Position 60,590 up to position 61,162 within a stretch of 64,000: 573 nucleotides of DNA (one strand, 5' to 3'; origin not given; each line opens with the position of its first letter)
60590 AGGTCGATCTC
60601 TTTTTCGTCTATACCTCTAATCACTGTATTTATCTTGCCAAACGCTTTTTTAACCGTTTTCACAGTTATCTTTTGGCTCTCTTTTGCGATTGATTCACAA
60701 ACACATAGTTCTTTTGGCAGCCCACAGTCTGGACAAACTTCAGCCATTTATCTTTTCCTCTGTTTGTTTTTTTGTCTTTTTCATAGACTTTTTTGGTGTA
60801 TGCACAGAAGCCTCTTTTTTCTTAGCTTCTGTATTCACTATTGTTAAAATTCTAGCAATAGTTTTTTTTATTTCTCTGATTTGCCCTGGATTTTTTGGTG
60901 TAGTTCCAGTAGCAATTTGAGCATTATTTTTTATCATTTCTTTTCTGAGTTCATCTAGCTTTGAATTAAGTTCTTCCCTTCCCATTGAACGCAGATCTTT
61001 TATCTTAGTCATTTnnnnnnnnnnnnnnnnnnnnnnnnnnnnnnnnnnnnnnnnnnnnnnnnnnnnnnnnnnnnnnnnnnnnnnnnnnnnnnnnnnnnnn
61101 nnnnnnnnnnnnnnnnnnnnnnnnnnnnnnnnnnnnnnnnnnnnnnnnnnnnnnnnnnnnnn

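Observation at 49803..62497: Ribosomal proteins with long Lys/Glu/Thr-rich terminal extensions; the rps17 and rps3 tails share a 47-nt identical segment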

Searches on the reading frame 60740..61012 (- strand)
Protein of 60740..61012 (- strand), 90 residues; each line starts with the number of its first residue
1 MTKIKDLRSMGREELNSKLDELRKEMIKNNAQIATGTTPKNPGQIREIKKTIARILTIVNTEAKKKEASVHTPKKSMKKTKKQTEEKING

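Call 4: search_protein_families(library=pfam, proteins=[window:60740-61012:-])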
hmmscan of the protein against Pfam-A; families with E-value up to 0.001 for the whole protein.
window:60740-61012:- (90 aa): 1 family
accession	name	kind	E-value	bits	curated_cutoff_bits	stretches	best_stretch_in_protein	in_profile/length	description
PF00831.28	Ribosomal_L29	-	1.6e-17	63.7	24.5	1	5-60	1-55/57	Ribosomal L29 protein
